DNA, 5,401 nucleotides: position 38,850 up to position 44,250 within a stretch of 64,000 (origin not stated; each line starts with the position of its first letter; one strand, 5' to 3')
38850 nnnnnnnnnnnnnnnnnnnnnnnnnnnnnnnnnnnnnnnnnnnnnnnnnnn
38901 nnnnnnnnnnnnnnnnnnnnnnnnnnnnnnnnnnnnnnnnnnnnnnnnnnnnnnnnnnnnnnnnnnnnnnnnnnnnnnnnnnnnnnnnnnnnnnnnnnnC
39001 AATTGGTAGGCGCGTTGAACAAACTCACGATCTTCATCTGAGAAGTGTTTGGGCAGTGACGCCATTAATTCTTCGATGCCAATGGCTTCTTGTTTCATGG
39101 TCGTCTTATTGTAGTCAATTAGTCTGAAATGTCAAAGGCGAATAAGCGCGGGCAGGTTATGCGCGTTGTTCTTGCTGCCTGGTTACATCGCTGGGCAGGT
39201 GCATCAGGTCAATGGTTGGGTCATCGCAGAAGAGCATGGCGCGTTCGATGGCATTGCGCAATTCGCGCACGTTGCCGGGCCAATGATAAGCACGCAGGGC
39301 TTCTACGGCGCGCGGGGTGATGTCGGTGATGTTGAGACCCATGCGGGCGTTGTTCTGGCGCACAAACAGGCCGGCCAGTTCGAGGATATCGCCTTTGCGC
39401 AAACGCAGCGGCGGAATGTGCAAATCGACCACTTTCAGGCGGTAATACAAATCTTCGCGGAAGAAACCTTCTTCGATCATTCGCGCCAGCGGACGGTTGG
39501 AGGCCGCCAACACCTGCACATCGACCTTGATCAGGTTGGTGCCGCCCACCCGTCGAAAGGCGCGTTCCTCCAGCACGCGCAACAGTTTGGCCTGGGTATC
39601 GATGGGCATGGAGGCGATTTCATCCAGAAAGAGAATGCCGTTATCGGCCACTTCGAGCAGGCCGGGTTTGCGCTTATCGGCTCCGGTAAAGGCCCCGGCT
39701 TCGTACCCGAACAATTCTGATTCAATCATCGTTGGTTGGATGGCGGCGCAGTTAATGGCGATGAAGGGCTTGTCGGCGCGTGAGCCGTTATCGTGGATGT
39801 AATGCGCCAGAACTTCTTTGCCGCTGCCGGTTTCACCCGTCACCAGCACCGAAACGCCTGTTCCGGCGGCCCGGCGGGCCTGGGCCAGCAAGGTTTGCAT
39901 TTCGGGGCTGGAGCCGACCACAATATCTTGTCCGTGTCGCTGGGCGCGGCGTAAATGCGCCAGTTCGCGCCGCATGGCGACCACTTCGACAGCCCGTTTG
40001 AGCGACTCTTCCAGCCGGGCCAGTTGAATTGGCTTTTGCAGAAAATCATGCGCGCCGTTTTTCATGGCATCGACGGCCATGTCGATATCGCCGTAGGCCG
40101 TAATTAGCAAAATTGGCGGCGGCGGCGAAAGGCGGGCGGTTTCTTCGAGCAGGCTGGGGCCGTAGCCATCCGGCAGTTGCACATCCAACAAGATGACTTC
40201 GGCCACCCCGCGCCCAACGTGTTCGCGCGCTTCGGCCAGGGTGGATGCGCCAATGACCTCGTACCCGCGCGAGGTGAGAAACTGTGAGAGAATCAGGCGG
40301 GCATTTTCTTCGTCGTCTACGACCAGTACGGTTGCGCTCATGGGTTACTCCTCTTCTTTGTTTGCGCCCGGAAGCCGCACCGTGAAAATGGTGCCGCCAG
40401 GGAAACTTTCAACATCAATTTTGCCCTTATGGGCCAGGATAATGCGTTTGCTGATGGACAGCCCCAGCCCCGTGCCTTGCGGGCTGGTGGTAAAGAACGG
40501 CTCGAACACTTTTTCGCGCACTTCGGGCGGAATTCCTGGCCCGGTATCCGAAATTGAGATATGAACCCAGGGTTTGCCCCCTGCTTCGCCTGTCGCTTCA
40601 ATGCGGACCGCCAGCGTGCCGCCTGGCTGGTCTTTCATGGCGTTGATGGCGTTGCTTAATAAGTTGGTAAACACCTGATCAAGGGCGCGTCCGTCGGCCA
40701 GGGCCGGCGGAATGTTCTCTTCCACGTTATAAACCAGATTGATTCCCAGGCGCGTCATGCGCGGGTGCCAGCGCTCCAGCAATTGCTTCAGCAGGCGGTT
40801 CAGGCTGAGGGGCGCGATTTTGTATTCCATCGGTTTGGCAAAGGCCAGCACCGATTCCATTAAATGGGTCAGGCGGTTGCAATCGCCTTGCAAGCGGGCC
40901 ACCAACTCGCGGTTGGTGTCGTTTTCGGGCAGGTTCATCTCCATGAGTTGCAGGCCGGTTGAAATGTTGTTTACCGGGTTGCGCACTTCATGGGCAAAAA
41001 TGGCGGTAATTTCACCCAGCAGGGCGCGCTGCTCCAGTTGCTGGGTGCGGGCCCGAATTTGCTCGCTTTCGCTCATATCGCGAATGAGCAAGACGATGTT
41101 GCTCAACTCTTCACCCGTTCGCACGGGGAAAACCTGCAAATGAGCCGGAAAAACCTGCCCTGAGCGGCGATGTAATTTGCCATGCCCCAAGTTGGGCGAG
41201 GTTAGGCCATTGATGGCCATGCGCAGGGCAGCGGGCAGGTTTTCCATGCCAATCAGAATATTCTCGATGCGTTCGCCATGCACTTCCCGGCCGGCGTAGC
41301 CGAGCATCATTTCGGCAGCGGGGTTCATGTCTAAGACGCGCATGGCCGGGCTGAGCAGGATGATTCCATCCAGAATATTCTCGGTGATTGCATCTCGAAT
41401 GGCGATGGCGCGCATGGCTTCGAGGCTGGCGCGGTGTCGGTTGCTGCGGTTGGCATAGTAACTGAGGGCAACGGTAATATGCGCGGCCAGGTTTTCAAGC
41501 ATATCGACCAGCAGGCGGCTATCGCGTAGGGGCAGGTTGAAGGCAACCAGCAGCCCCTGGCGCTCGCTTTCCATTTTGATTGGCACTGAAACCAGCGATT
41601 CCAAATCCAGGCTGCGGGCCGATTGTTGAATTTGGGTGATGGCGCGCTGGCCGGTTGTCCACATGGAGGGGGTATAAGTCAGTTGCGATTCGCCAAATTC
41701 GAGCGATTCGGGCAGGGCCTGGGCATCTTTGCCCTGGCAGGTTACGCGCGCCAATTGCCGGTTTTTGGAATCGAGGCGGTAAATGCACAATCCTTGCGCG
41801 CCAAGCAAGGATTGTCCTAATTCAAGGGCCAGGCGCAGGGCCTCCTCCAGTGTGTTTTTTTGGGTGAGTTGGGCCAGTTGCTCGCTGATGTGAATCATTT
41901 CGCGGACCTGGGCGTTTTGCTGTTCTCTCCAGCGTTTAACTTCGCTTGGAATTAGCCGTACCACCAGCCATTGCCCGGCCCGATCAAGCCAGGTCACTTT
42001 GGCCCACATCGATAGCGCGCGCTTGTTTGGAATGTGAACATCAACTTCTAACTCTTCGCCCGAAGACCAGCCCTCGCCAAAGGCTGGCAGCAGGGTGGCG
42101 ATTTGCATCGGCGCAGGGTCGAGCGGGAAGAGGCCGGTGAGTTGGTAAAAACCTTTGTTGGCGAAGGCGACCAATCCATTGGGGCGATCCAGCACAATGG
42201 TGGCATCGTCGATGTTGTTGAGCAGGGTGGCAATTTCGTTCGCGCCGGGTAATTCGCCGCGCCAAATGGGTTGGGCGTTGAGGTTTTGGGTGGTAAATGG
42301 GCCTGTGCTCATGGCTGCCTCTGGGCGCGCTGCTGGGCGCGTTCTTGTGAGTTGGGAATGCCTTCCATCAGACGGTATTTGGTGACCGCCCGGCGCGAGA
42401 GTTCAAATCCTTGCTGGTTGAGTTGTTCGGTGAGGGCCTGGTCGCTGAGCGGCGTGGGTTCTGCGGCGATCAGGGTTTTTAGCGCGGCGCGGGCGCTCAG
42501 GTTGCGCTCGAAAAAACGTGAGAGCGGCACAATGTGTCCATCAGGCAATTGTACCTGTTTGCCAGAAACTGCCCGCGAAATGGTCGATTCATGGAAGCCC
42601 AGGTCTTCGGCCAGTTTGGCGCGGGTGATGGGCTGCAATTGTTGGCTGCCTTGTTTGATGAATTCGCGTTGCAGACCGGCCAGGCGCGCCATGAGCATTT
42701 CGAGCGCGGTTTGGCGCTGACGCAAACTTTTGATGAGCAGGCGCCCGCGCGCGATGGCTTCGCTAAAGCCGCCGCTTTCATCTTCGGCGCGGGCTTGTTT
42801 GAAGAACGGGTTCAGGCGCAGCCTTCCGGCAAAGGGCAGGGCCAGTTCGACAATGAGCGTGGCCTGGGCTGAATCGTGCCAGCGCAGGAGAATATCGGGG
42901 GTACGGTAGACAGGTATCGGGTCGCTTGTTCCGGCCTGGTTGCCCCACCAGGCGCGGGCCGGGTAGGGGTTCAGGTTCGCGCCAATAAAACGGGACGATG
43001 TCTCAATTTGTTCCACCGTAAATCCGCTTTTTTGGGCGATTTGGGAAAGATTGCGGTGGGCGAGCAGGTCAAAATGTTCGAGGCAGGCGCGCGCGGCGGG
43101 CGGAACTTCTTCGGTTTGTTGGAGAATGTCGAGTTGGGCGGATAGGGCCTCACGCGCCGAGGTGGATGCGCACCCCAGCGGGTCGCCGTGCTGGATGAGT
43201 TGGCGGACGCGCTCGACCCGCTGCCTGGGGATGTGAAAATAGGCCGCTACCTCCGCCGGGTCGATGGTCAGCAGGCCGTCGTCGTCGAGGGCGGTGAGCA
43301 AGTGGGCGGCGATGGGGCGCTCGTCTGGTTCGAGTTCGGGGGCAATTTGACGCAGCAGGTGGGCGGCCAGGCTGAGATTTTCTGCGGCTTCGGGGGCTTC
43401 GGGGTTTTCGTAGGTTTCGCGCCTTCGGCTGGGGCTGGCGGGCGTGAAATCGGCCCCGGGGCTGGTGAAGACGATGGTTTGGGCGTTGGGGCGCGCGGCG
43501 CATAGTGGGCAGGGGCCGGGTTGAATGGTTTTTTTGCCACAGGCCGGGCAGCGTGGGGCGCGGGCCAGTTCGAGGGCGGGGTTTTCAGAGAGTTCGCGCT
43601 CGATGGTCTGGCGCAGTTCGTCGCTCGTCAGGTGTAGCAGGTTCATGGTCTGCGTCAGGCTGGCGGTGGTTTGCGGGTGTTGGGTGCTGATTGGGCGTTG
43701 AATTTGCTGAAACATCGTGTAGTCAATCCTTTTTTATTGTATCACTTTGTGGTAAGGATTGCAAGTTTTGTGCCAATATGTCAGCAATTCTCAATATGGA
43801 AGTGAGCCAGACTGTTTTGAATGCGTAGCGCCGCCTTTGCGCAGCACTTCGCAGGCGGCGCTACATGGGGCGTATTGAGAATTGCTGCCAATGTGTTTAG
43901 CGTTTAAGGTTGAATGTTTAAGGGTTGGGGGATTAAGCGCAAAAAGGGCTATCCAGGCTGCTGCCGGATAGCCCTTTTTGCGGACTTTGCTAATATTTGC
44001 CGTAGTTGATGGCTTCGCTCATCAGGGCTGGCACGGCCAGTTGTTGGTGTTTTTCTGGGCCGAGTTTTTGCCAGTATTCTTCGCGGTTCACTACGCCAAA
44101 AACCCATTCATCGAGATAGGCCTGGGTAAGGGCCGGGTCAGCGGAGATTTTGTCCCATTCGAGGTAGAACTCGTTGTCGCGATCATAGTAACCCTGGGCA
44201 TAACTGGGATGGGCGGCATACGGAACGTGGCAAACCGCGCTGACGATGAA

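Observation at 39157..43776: Self-contained sigma54 module: rpoN, a PAS/GAF kinase and a DNA-binding-domain-less activator in one operon behind a perfect sigma54 promoter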

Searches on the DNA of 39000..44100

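Call 78: search_rna_families(source=window, start=39000, end=44100, threshold=evalue, max_evalue=1)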
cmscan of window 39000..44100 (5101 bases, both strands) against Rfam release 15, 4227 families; matches with E-value up to 1: 1.
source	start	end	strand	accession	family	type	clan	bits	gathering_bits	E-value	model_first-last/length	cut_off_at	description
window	42617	42691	+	RF00147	SNORD34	Gene; snRNA; snoRNA; CD-box;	CL00055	29.6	38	0.012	1-79/79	no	Small nucleolar RNA SNORD34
